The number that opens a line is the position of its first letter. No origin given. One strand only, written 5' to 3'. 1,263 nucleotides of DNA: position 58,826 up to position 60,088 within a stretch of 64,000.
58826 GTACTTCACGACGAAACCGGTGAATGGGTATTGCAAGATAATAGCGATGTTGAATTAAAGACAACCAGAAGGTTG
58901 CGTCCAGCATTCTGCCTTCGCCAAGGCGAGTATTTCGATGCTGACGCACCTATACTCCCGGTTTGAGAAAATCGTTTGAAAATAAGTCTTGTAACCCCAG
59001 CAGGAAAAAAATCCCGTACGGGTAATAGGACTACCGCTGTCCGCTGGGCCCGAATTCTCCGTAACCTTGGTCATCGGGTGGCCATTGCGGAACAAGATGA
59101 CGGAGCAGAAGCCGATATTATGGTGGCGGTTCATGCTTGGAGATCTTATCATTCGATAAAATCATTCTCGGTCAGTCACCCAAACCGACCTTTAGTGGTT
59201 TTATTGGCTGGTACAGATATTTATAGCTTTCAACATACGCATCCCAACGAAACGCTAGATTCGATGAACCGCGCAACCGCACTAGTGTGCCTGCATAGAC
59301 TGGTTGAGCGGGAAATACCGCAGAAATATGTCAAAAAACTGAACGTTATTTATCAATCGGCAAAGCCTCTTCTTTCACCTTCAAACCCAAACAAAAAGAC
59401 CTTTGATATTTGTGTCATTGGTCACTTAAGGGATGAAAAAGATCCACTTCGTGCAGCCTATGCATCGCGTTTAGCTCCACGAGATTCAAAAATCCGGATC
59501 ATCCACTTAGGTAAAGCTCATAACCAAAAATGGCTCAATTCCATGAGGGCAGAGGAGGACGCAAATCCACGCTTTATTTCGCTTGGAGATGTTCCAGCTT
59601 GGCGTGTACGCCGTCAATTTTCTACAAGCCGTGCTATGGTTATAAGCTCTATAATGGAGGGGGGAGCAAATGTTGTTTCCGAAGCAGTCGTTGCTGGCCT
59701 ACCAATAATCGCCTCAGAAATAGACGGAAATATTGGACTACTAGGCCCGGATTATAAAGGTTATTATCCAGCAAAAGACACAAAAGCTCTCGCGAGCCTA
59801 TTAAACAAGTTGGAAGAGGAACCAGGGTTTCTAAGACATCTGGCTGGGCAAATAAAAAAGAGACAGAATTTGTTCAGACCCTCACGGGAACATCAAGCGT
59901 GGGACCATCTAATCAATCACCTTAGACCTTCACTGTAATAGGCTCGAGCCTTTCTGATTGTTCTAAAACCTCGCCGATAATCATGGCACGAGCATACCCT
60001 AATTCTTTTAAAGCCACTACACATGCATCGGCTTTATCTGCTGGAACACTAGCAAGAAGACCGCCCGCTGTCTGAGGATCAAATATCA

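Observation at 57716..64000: Orphan selenosugar-type module: ABC importer and FAD-oxidoreductase::SelD fusion converge on an amidohydrolase plus SenB-like glycosyltransferase pair, with no SenA/OvsA partner in view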

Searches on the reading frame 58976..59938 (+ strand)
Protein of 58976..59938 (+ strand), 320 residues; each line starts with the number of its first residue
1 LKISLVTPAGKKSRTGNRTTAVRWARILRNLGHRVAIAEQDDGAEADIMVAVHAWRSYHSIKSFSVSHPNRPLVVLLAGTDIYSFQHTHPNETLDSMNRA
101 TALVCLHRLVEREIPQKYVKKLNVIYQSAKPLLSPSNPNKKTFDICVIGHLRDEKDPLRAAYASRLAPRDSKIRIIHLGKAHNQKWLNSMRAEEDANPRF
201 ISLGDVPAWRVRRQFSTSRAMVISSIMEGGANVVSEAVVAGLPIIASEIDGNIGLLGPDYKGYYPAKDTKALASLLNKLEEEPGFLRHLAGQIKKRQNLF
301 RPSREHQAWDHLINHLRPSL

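Call 3: search_protein_families(library=pfam, proteins=[window:58976-59938:+], max_evalue=0.01)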
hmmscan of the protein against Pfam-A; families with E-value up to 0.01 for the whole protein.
window:58976-59938:+ (320 aa): 2 families
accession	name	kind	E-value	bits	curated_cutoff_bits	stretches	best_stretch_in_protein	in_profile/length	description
PF00534.26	Glycos_transf_1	-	2e-14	54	26.4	1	136-294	9-170/172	Glycosyl transferases group 1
PF13692.12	Glyco_trans_1_4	-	7.4e-10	39.7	27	1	145-279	4-139/142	Glycosyl transferases group 1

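Call 4: search_protein_families(library=ncbifam, proteins=[window:58976-59938:+], max_evalue=0.01)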
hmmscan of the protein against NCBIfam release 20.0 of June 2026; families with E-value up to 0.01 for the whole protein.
window:58976-59938:+ (320 aa): 11 families
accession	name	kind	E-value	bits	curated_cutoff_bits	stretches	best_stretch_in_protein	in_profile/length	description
TIGR04348.1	TIGR04348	equivalog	1.4e-116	388.9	300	1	3-314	1-309/310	selenoneine biosynthesis selenosugar synthase SenB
NF038229.1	Glyco4_Geo_Pelo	equivalog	2.9e-31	108.8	400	1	2-315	1-335/338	GPMC system family 4 glycosyltransferase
TIGR03088.1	stp2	hypoth_equivalog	4.6e-08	32.5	409.05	1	167-287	224-343/374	TIGR03088 family PEP-CTERM/XrtA system glycosyltransferase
NF047684.1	TeichurnBiosyTuaC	equivalog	2.5e-07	29.9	550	1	145-287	222-359/391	teichuronic acid biosynthesis protein TuaC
NF041876.1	EPS_EpsE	equivalog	1.9e-06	27.4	400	1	184-294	262-373/389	exopolysaccharide biosynthesis GT4 family glycosyltransferase EpsE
NF050056.1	ProtGlycPglH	equivalog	0.00011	21.5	600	1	111-316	148-353/354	GalNAc-alpha-(1->4)-GalNAc-alpha-(1->3)-diNAcBac-PP-undecaprenol alpha-1,4-N-acetyl-D-galactosaminyltransferase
TIGR04047.1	MSMEG_0565_glyc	hypoth_equivalog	0.00014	21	259.85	1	195-281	253-341/373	MSMEG_0565 family glycosyltransferase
NF041010.1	glycosy_Agl16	equivalog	0.0008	18.4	575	1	172-282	205-318/352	glycosylation protein Agl16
NF007396.0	PRK09922.1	equivalog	0.0035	16.3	385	1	121-281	159-325/361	lipopolysaccharide 1,6-galactosyltransferase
NF046085.1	XrtY_assoc_Gly1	equivalog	0.0085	15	400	0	214-279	281-346/387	XrtY-associated glycosyltransferase XYAG1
NF047880.1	glyco_SdgA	exception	0.0092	14.6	800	1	210-314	382-488/488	serine-aspartate repeat adhesin O-glycosyltransferase SdgA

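Call 8: find_homologous_proteins(query=window:58976-59938:+, max_evalue=1e-10)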
Query window:58976-59938:+ (320 aa): 5029 proteins with E <= 1e-10 among 8000 candidates; the best 120 are listed.
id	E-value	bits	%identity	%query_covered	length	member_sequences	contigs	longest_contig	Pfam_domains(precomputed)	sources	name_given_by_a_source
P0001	4.8e-211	718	100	100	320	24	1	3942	PF00534.27,PF13692.13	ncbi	-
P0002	5.8e-150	517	72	99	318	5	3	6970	PF00534.27,PF20706.4,PF13692.13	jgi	-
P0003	3.7e-148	511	71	99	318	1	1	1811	PF00534.27,PF13692.13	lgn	-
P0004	1.4e-147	509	70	99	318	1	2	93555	PF00534.27,PF13692.13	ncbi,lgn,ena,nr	ncbi:MAG: TIGR04348 family glycosyltransferase [Alphaproteobacteria bacterium]|nr:TIGR04348 family g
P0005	1.5e-147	509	72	99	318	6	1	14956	PF00534.27,PF20706.4,PF13692.13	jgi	-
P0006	4.8e-147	507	71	99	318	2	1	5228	PF00534.27,PF20706.4,PF13692.13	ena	-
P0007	5.2e-147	507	71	99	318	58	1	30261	PF00534.27,PF20706.4,PF13692.13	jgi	jgi:putative glycosyltransferase (TIGR04348 family)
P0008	1.3e-146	506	70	99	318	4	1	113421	PF00534.27,PF20706.4,PF13692.13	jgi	jgi:putative glycosyltransferase (TIGR04348 family)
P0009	1.7e-146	506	71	98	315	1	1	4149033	PF00534.27,PF20706.4,PF13692.13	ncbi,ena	-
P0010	4.3e-146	504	70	100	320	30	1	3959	PF00534.27,PF13692.13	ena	-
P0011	2.3e-143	495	70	99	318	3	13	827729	PF00534.27,PF13692.13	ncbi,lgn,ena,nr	ncbi:MAG: TIGR04348 family glycosyltransferase [Rhodospirillaceae bacterium]|nr:TIGR04348 family gly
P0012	2.9e-143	495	68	99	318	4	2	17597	PF00534.27,PF13692.13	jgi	jgi:putative glycosyltransferase (TIGR04348 family)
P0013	4.4e-143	494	70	99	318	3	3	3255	PF00534.27,PF13692.13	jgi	jgi:putative glycosyltransferase (TIGR04348 family)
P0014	5.9e-140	484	69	99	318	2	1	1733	PF00534.27,PF13692.13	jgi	-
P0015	2.2e-138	479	69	99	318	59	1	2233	PF00534.27,PF13692.13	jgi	-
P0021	3.5e-137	475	68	99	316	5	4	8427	PF00534.27,PF20706.4,PF13692.13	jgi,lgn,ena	jgi:putative glycosyltransferase (TIGR04348 family)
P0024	1.1e-135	470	66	99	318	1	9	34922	PF00534.27,PF20706.4,PF13692.13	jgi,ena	jgi:putative glycosyltransferase (TIGR04348 family)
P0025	4.5e-135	468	68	99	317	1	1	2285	PF00534.27,PF20706.4,PF13692.13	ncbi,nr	ncbi:MAG: TIGR04348 family glycosyltransferase [Alphaproteobacteria bacterium]|nr:TIGR04348 family g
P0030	8.1e-134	464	66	99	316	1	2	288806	PF00534.27,PF13692.13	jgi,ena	jgi:putative glycosyltransferase (TIGR04348 family)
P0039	2.4e-132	459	64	99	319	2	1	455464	PF00534.27,PF13692.13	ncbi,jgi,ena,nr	ncbi:MAG: TIGR04348 family glycosyltransferase [Rhodospirillaceae bacterium]|jgi:putative glycosyltr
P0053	2.6e-131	456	64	99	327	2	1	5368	PF00534.27,PF20706.4,PF13692.13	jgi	jgi:putative glycosyltransferase (TIGR04348 family)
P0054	2.7e-131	456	63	99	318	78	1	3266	PF00534.27,PF13692.13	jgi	jgi:putative glycosyltransferase (TIGR04348 family)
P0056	3.1e-131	455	65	99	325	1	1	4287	PF00534.27,PF13692.13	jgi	jgi:putative glycosyltransferase (TIGR04348 family)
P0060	7.0e-131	454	63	99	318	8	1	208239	PF00534.27,PF13692.13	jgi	jgi:putative glycosyltransferase (TIGR04348 family)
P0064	1.3e-130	453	63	99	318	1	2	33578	PF00534.27,PF13692.13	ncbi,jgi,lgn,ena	jgi:putative glycosyltransferase (TIGR04348 family)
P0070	8.8e-130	451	64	99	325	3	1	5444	PF00534.27,PF13692.13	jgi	jgi:putative glycosyltransferase (TIGR04348 family)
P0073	1.6e-129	450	66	99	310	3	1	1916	PF00534.27,PF13692.13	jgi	jgi:putative glycosyltransferase (TIGR04348 family)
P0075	2.3e-129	449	64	99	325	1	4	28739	PF00534.27,PF20706.4,PF13692.13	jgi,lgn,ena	jgi:putative glycosyltransferase (TIGR04348 family)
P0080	5.6e-129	448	64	98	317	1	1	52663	PF00534.27,PF13692.13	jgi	jgi:putative glycosyltransferase (TIGR04348 family)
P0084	1.5e-128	447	63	99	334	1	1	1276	PF00534.27,PF13692.13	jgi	jgi:putative glycosyltransferase (TIGR04348 family)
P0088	3.1e-128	446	64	99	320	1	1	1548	PF00534.27,PF13692.13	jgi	jgi:putative glycosyltransferase (TIGR04348 family)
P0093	9.3e-128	444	63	99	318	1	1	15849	PF00534.27,PF13692.13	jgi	jgi:putative glycosyltransferase (TIGR04348 family)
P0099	3.6e-127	442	63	99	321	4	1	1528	PF00534.27,PF13692.13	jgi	jgi:putative glycosyltransferase (TIGR04348 family)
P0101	6.3e-127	441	64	97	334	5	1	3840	PF00534.27,PF13692.13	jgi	jgi:putative glycosyltransferase (TIGR04348 family)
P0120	2.3e-125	436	64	97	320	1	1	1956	PF00534.27,PF13692.13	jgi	jgi:putative glycosyltransferase (TIGR04348 family)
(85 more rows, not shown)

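Call 9: find_encoding_contigs(protein=P0009, flank=10000, max_places=2)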
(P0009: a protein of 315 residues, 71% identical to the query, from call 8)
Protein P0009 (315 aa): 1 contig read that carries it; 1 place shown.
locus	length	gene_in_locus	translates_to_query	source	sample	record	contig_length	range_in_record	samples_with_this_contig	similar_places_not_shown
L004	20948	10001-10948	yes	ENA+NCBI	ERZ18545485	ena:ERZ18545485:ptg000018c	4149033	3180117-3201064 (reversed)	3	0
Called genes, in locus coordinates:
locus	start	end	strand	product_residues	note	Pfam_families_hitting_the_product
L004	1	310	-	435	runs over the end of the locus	PF00860:Xan_ur_permease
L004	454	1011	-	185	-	PF00383:dCMP_cyt_deam_1, PF14437:MafB19-deam (weak)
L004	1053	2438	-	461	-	PF20695:UbiD_N, PF01977:UbiD, PF20696:UbiD_C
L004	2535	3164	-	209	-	-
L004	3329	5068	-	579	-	PF00999:Na_H_Exchanger, PF02254:TrkA_N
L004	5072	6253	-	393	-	PF06545:AllG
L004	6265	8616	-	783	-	PF01315:Ald_Xan_dh_C, PF02738:MoCoBD_1, PF20256:MoCoBD_2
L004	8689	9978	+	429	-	PF01979:Amidohydro_1, PF07969:Amidohydro_3 (weak)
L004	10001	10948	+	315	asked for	PF20706:GT4-conflict (weak), PF00534:Glycos_transf_1, PF13692:Glyco_trans_1_4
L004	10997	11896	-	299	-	-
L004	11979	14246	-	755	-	PF07992:Pyr_redox_2, PF00586:AIRS, PF02769:AIRS_C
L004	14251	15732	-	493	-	-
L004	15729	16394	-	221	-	PF00005:ABC_tran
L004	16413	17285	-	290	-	PF12974:Phosphonate-bd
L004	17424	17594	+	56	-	-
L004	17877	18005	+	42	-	-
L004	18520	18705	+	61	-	-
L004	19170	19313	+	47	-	-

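Call 10: find_encoding_contigs(protein=P0011, flank=10000, max_places=2)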
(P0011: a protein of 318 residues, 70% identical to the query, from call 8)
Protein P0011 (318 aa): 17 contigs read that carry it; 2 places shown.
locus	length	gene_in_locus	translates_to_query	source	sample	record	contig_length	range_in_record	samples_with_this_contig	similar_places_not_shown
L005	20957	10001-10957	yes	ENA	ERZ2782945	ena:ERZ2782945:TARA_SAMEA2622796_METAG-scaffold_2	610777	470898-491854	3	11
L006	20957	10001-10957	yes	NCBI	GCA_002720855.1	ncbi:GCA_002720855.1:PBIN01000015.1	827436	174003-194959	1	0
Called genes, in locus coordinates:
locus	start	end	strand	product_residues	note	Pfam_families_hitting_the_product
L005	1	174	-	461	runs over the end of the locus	PF20695:UbiD_N, PF01977:UbiD, PF20696:UbiD_C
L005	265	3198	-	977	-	PF04392:ABC_sub_bind (weak), PF08448:PAS_4, PF00512:HisKA, PF02518:HATPase_c, PF00072:Response_reg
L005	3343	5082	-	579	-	PF00999:Na_H_Exchanger, PF02254:TrkA_N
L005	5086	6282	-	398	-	PF06545:AllG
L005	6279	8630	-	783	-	PF01315:Ald_Xan_dh_C, PF02738:MoCoBD_1, PF20256:MoCoBD_2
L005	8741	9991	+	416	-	PF07969:Amidohydro_3 (weak), PF01979:Amidohydro_1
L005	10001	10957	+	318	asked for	PF00534:Glycos_transf_1, PF13692:Glyco_trans_1_4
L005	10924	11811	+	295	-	-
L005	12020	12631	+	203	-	PF16156:DUF4864 (weak)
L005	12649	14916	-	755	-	PF07992:Pyr_redox_2, PF00586:AIRS, PF02769:AIRS_C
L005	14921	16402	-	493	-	-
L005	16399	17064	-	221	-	PF00005:ABC_tran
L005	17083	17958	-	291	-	PF12974:Phosphonate-bd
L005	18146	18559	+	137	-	PF10101:DUF2339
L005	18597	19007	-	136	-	-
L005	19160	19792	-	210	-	-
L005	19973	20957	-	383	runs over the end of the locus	PF01717:Meth_synt_2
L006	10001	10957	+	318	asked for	PF00534:Glycos_transf_1, PF13692:Glyco_trans_1_4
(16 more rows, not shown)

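Call 14: search_solved_structures(query=window:58976-59938:+, show_alignments=1)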
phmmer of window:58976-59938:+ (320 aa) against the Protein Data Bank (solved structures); distinct sequences matched with E-value up to 0.001: 4.
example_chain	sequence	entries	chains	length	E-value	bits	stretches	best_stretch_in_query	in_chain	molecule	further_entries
8jjq_C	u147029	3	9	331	7.9e-44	153.5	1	4-318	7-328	TIGR04348 family glycosyltransferase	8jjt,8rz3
8fbx_A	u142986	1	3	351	9.8e-44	153.2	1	4-318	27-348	Selenosugar synthase SenB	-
8jjn_C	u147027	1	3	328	1.4e-43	152.7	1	4-318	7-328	TIGR04348 family glycosyltransferase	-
8k5u_A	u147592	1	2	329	5.6e-43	150.7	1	3-281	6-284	Se glycosyltransferase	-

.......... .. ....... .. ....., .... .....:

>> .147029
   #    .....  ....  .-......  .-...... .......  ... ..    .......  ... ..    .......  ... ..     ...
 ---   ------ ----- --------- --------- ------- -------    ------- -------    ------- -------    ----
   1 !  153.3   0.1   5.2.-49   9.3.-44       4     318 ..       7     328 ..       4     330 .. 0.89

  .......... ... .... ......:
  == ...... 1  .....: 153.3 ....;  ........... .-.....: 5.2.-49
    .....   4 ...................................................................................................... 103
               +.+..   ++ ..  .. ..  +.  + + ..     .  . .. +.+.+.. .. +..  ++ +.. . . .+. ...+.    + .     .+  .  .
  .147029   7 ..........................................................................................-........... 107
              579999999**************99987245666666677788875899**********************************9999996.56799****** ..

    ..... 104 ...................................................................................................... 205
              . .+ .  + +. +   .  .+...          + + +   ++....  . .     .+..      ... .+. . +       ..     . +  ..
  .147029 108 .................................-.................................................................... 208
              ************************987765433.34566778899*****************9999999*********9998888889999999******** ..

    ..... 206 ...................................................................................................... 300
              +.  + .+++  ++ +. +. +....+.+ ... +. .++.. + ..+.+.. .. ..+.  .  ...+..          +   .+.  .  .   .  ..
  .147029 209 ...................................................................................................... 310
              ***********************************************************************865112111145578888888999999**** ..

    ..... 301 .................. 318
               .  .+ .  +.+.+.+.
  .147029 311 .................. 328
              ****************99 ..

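Call 18: find_related_loci(query=A1, collection=genome_contigs, flank=10000)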
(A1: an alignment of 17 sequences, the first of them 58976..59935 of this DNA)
Query A1 (320 aa) in genome_contigs; peptide patterns used: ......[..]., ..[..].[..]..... (x = any residue, [..] = any of these).
600 stretches matched a pattern (row limit reached: there are more); 585 encode a relative of the query (tblastn E <= 1e-3); the best 80 are kept; 80 distinct loci.
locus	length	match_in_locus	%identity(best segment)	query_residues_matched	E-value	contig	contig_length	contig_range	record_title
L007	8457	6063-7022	93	1-320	0e+0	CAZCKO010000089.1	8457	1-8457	MAG TPA_asm: uncultured Rhodospirillaceae bacterium isolate SRP077602_co4_646 genome assembly, contig: NODE_16056_length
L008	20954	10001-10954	72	1-318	1e-149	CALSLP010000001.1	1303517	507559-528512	MAG: uncultured Alphaproteobacteria bacterium isolate A_MB73 genome assembly, contig: contig_9910_A_MB73, whole genome s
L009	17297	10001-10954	70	1-318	3e-148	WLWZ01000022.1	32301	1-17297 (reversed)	MAG: Alphaproteobacteria bacterium isolate MH-Pat-SR_metabat2_25 NODE_611_length_32301_cov_6.538882, whole genome shotgu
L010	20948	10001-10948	66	1-316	2e-140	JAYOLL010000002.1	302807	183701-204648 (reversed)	MAG: Rhodospirillales bacterium isolate 139571_S172_metabat_bins_sspec.tsv.033 NODE_6_length_302807_cov_11.562315, whole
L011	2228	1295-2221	67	1-309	7e-146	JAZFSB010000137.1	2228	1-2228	MAG: Alphaproteobacteria bacterium isolate BS1bin.27 BS1bin.27_137, whole genome shotgun sequence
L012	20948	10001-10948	62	1-316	1e-136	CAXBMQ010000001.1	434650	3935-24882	MAG TPA_asm: uncultured Rhodospirillaceae bacterium isolate ERR2762121_concoct_63 genome assembly, contig: ERZ3421540.34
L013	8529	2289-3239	62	1-317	9e-136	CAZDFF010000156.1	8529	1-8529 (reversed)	MAG TPA_asm: uncultured Hyphomicrobiales bacterium isolate binchicken_co199_81 genome assembly, contig: NODE_5900_length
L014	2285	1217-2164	67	1-316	3e-143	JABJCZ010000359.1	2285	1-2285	MAG: Alphaproteobacteria bacterium isolate SI073_bin67 k141_2736588, whole genome shotgun sequence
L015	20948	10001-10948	61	1-316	8e-129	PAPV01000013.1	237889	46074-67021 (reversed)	MAG: Rhodospirillaceae bacterium isolate SP154 29267, whole genome shotgun sequence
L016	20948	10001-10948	61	1-316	1e-126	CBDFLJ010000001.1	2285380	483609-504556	MAG: Alphaproteobacteria bacterium isolate 1b7322cf-0fa0-4cdd-8357-c9917fa2ed58 genome assembly, contig: contig_1, whole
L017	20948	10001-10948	60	1-316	1e-126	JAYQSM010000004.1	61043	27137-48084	MAG: Rhodospirillaceae bacterium isolate SD3109_NP_metabta_bins_sspec.tsv.257 contig_18786_pilon, whole genome shotgun s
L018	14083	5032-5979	58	1-316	2e-125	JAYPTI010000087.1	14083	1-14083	MAG: Alphaproteobacteria bacterium isolate 139590_S191_metabat_bins_2.tsv.065 NODE_3821_length_14083_cov_6.243656, whole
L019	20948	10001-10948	59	1-316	2e-124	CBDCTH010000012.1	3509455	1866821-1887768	MAG: Gammaproteobacteria bacterium isolate a8af13e8-0241-4292-a4be-8c867e9427f0 genome assembly, contig: contig_12, whol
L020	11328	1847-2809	60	1-316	2e-123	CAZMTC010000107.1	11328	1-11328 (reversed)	MAG TPA_asm: uncultured Alphaproteobacteria bacterium isolate SRP141376_co4_250 genome assembly, contig: NODE_9505_lengt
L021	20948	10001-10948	59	1-316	3e-123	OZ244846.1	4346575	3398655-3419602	MAG: Gammaproteobacteria bacterium isolate c4b6e239-c71f-4241-b0b0-6ad111843a63 genome assembly, chromosome: 1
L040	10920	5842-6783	53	1-314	1e-106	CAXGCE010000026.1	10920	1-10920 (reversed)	MAG TPA_asm: uncultured Alphaproteobacteria bacterium isolate ERR598985_binner12_Refined_58 genome assembly, contig: ERZ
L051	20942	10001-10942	51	1-314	2e-103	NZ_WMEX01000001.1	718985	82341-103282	Vreelandella utahensis strain 22507_15_FS NODE_1_length_718985_cov_111.458, whole genome shotgun sequence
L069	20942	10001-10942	50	1-314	4e-99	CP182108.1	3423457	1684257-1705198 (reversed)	Halomonadaceae bacterium KBTZ08 chromosome, complete genome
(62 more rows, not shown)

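Call 66: search_protein_families(library=ncbifam, proteins=[L010:8676-9980:-, L051:11114-12460:+, L040:3492-4466:-, L069:12533-13276:+, L005:10924-11811:+, L004:10997-11896:-], max_evalue=0.00001)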
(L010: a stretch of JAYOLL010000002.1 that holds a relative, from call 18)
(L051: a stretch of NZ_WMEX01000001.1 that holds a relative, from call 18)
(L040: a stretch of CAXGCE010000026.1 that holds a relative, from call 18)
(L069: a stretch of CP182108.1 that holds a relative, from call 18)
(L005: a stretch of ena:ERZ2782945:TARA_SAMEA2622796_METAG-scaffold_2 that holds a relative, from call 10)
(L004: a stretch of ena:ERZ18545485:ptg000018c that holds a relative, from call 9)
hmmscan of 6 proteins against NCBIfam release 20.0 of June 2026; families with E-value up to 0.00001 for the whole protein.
L010:8676-9980:- (434 aa): 6 families
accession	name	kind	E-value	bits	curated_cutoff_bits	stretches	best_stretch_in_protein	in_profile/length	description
NF041186.1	SenA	equivalog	2.9e-144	481.1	420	1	6-433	4-382/382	selenoneine synthase SenA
TIGR03440.2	egtB_TIGR03440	equivalog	1e-95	321.3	360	1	12-431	3-412/413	ergothioneine biosynthesis protein EgtB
TIGR04344.1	ovoA_Nterm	equivalog_domain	4.9e-40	137.7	400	1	161-421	182-434/444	5-histidylcysteine sulfoxide synthase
TIGR04373.1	egtB_X_signatur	signature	2.5e-24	85.1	71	1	384-433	1-50/50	EgtB-related enzyme signature domain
TIGR03525.2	GldK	equivalog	7.4e-14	51.9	350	1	281-431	225-403/408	T9SS ring complex lipoprotein PorK/GldK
NF051459.1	pyoverdine_PvdO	equivalog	4e-06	26.1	500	0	179-431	42-276/280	dihydropyoverdine dehydrogenase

L051:11114-12460:+ (448 aa): 6 families
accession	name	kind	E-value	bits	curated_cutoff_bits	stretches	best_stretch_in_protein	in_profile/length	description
NF041186.1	SenA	equivalog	8.1e-128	427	420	1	2-447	3-382/382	selenoneine synthase SenA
TIGR03440.2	egtB_TIGR03440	equivalog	4.9e-77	259.7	360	1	8-445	2-412/413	ergothioneine biosynthesis protein EgtB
TIGR04344.1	ovoA_Nterm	equivalog_domain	2.1e-33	115.9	400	1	192-445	205-443/444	5-histidylcysteine sulfoxide synthase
TIGR04373.1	egtB_X_signatur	signature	1.2e-11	44.5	71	1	405-447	8-50/50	EgtB-related enzyme signature domain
TIGR03525.2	GldK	equivalog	3.5e-08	33.2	350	0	313-446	256-404/408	T9SS ring complex lipoprotein PorK/GldK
NF051459.1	pyoverdine_PvdO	equivalog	5.3e-07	29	500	0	171-247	37-106/280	dihydropyoverdine dehydrogenase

L040:3492-4466:- (324 aa): 2 families
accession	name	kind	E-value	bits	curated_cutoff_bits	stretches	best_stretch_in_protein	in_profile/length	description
TIGR03438.1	egtD_ergothio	equivalog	8.9e-116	386.3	290.9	1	22-319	3-300/301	L-histidine N(alpha)-methyltransferase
TIGR03439.1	methyl_EasF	subfamily_domain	2.6e-51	174.4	205.55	1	21-317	13-319/321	EasF family methyltransferase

L069:12533-13276:+ (247 aa): 4 families
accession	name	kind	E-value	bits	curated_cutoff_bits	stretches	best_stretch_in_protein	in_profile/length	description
TIGR04345.1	ovoA_Cterm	equivalog_domain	4.4e-83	278.5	170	1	5-245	1-242/242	putative 4-mercaptohistidine N1-methyltransferase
NF043040.1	corrin_prot_MT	hypoth_equivalog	1.6e-07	31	180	1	40-89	38-87/216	corrinoid protein-associated methyltransferase CpaM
TIGR01983.1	UbiG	equivalog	4e-06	26.3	102.95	0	41-90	47-96/228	bifunctional 2-polyprenyl-6-hydroxyphenol methylase/3-demethylubiquinol 3-O-methyltransferase UbiG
NF045667.1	MTase_DVU1556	equivalog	6.1e-06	25.8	155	0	42-85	21-65/213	DVU_1556 family methyltransferase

L005:10924-11811:+ (295 aa): 0 families

L004:10997-11896:- (299 aa): 0 families
